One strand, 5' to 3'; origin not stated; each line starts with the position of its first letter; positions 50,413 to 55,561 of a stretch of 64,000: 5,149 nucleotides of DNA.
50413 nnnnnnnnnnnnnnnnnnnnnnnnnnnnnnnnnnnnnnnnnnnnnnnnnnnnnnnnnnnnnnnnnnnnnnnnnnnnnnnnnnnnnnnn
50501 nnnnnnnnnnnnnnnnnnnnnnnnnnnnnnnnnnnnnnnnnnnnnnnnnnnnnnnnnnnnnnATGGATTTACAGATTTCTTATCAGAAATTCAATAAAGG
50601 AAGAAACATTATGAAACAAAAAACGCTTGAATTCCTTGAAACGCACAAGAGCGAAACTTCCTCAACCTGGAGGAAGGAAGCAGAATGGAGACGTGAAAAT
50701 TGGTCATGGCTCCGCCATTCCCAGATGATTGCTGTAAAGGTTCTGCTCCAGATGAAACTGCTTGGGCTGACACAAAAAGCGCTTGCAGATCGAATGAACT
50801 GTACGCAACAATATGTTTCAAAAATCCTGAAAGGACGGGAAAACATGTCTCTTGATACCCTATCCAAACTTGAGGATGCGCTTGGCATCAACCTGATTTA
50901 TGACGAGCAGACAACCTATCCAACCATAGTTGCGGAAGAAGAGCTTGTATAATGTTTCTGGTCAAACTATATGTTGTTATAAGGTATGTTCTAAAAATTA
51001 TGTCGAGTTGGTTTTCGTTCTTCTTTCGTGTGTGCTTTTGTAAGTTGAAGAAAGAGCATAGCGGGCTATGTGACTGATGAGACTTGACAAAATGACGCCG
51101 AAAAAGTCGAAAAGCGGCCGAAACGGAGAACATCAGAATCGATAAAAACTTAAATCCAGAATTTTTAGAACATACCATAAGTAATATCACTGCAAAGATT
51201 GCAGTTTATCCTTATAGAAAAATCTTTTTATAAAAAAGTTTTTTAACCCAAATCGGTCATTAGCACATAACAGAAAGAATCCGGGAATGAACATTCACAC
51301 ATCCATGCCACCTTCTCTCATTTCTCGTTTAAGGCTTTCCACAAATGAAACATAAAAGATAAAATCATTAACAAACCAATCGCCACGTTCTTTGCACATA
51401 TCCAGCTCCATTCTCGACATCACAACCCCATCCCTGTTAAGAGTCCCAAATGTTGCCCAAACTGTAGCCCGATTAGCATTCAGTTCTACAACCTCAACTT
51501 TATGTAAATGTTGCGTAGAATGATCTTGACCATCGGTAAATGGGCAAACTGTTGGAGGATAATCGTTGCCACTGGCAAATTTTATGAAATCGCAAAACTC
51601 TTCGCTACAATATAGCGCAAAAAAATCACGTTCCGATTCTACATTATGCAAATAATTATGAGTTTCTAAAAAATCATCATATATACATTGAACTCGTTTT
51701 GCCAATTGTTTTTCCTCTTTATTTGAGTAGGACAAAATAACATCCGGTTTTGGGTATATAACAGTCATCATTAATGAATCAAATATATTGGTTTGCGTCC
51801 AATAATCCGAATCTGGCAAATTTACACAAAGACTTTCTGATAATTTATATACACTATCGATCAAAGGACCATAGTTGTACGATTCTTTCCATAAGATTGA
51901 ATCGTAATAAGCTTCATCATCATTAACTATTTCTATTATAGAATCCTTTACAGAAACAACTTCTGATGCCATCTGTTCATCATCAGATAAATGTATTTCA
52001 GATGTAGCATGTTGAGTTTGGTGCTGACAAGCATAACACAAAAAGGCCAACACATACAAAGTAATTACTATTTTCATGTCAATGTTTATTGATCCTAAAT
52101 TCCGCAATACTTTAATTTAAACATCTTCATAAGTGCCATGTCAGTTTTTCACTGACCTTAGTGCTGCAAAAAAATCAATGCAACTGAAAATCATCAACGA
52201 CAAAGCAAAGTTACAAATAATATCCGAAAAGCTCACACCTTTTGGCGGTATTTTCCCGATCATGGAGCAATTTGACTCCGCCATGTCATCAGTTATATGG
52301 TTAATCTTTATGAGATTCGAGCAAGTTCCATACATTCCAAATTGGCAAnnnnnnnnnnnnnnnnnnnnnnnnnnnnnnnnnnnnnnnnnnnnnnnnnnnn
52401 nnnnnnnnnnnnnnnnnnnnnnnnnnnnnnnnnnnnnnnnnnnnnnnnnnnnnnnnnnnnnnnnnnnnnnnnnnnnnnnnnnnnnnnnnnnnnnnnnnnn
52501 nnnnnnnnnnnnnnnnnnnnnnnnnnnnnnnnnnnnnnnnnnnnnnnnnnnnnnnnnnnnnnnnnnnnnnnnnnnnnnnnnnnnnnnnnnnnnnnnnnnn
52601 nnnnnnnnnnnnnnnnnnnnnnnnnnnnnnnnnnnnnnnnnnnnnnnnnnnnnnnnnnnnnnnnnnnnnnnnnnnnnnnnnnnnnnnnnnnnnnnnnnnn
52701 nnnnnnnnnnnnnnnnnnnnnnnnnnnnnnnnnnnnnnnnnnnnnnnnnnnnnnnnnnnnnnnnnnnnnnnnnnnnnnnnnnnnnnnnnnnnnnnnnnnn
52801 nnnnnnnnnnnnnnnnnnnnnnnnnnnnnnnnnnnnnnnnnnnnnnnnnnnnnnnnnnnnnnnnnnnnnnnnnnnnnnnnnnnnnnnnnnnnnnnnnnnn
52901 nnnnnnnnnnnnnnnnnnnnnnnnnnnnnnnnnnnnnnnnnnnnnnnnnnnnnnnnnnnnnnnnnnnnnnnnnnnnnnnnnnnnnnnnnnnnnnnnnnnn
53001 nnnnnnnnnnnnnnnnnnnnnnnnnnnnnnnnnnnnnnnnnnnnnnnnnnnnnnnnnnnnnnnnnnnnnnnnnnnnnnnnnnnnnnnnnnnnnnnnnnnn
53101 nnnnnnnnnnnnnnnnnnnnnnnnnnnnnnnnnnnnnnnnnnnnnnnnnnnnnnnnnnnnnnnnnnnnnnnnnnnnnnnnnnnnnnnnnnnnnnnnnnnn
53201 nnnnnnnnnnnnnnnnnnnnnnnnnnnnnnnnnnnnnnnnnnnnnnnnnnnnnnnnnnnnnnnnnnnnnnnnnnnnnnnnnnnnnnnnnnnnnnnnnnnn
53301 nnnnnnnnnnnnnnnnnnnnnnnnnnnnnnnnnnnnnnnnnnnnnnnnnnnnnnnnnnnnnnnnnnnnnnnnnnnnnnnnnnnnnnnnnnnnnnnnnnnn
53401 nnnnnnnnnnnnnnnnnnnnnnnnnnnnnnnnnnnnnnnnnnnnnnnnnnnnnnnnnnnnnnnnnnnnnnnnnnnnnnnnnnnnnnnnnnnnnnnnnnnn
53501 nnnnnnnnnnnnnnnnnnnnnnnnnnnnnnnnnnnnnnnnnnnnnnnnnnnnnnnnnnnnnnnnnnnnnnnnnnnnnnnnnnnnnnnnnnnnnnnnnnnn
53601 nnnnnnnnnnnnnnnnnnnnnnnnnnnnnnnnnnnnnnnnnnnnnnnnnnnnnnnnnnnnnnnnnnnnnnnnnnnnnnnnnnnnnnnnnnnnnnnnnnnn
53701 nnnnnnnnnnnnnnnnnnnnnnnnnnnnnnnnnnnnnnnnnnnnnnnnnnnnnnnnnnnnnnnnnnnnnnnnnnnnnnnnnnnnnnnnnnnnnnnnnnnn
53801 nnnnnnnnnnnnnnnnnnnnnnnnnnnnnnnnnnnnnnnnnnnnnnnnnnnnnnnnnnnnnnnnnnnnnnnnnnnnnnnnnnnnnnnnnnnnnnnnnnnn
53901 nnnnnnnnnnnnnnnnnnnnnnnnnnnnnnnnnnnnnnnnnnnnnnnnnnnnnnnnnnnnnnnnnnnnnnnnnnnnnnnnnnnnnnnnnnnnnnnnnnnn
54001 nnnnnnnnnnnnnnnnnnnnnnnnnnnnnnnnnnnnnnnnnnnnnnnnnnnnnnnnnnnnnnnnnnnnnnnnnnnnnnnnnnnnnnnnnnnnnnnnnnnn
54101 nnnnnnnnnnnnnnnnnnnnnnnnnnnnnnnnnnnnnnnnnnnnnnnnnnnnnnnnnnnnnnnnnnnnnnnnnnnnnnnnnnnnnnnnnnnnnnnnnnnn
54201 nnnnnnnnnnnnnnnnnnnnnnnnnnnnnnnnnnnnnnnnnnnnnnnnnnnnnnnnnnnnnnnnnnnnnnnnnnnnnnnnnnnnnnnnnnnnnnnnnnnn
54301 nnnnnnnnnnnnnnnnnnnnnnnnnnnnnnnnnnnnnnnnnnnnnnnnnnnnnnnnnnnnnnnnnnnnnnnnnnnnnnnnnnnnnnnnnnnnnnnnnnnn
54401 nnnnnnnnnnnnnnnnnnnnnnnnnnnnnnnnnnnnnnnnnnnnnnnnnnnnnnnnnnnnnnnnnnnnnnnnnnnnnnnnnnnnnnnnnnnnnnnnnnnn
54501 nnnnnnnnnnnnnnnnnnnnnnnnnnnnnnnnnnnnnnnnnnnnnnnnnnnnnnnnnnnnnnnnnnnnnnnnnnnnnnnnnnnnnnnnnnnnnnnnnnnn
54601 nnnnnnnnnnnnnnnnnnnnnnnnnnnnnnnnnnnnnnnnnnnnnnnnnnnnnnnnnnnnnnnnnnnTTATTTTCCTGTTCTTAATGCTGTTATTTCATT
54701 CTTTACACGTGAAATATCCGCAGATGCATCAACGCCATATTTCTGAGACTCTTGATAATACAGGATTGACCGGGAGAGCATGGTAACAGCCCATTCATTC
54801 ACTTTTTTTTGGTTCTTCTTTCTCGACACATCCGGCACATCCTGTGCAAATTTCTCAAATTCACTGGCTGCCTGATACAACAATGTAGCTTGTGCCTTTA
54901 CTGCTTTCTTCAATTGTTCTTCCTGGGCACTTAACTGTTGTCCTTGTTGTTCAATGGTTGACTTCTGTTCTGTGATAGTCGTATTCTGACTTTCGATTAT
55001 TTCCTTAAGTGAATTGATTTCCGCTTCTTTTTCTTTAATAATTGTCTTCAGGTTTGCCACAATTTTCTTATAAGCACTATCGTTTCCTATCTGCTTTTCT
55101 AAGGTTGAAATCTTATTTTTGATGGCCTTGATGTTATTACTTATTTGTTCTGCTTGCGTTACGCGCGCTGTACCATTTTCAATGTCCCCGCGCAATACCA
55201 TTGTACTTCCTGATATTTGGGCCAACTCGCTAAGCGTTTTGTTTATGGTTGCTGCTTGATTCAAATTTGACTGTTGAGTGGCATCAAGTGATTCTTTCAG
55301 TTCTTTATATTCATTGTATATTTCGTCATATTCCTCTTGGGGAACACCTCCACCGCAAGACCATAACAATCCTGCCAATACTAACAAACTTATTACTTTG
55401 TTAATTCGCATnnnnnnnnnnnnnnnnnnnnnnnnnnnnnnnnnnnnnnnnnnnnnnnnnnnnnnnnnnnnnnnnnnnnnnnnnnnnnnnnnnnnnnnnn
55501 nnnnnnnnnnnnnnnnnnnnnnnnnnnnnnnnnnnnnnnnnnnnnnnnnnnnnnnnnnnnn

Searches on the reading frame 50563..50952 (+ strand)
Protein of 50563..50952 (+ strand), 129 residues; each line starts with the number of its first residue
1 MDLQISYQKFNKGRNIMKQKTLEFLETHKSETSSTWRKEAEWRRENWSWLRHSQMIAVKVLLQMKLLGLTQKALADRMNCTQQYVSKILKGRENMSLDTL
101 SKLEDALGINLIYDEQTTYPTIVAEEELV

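Call 50: search_protein_families(library=pfam, proteins=[window:50563-50952:+], max_evalue=0.001)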
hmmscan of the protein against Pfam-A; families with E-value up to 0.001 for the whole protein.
window:50563-50952:+ (129 aa): 4 families
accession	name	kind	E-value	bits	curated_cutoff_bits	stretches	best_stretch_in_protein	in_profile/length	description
PF01381.28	HTH_3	-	7.1e-13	48.8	23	1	64-111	5-52/55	Helix-turn-helix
PF13560.12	HTH_31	-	2.2e-07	31.5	27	1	54-108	13-55/64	Helix-turn-helix domain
PF13443.12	HTH_26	-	3.7e-06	27.5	22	1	64-110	6-53/63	Cro/C1-type HTH DNA-binding domain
PF13744.12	HTH_37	-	0.00051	20.2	27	1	64-111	27-75/80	Helix-turn-helix domain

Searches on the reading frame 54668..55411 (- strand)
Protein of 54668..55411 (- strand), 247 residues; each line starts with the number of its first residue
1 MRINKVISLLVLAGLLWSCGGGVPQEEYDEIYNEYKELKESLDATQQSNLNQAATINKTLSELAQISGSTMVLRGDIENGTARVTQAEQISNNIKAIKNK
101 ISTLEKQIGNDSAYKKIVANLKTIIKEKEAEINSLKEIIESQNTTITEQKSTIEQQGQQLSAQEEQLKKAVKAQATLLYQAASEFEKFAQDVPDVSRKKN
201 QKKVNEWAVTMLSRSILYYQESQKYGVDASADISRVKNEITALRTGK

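Call 3: search_protein_families(library=pfam, proteins=[window:54668-55411:-], max_evalue=0.01)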
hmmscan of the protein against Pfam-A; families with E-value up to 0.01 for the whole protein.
window:54668-55411:- (247 aa): 1 family
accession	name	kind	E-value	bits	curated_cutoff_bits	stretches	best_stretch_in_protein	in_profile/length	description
PF16165.10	Ferlin_C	-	2.5e-05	24.7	29.4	1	46-126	34-116/154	Ferlin C-terminus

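Call 4: search_protein_families(library=padloc, proteins=[window:54668-55411:-], max_evalue=0.01)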
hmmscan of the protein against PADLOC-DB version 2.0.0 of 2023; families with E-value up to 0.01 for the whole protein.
window:54668-55411:- (247 aa): 9 families
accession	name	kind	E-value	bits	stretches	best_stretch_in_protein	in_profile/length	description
PDLC02730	PbeC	-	6.2e-08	29.8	1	26-203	350-524/651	PbeC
PDLC03865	LmuB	-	0.00014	18.1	1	29-200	597-767/1007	-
PDLC00582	JetC3|JetC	-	0.00054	15.9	1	26-246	424-646/1472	DUF3584 domain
PDLC00519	JetC1|JetC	-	0.0021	14.3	1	43-205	259-802/1097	DUF3584 domain; MukB-like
PDLC00550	JetC2|JetC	-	0.0031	13.3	1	26-225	837-1037/1355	DUF3584 domain; MukB-like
PDLC00551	JetC2|JetC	-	0.0041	13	1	29-201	788-1028/1365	DUF3584 domain; MukB-like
PDLC00006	DruC1|DruC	-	0.0051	13.3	0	112-224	213-324/626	Unknown function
PDLC00579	JetC3|JetC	-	0.0063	12.4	1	37-204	755-916/1453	DUF3584 domain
PDLC03868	LmuB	-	0.0083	12.4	1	29-199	548-719/1035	-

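Call 5: search_protein_families(library=ncbifam, proteins=[window:54668-55411:-], max_evalue=0.01)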
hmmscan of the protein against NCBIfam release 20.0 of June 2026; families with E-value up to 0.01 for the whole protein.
window:54668-55411:- (247 aa): 9 families
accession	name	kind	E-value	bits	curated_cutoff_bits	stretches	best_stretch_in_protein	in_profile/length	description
NF052320.1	Cbp1_fam_LP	subfamily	6.1e-09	35.8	90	1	6-175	3-185/286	Cbp1 family collagen-binding glycoprotein adhesin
NF045487.1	ASRP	equivalog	1.6e-05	23.7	300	2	25-158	162-294/593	archaea-specific SMC-related protein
NF041034.1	Rad50_Sulf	equivalog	5.4e-05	21.2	1000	1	25-173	558-705/872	DNA double-strand break repair ATPase Rad50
TIGR02132.1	phaR_Bmeg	equivalog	9.4e-05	22.4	148.4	1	49-171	48-166/189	polyhydroxyalkanoic acid synthase subunit PhaR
TIGR02168.1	SMC_prok_B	equivalog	0.00045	18.1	567.35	1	28-205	269-457/1181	chromosome segregation protein SMC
NF009344.0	PRK12705.1-1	equivalog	0.0036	15.9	831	1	30-204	39-211/572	hypothetical protein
NF038350.1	taxis_HmpF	equivalog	0.0045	15.4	200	1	26-182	124-284/553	pilus motility taxis protein HmpF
TIGR03495.1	phage_LysB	equivalog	0.0056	17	92.75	0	130-212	19-102/135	Rz-like lysis system protein LysB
NF003034.1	PRK03918.1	equivalog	0.0084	14.1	700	1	29-170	299-434/878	DNA double-strand break repair ATPase Rad50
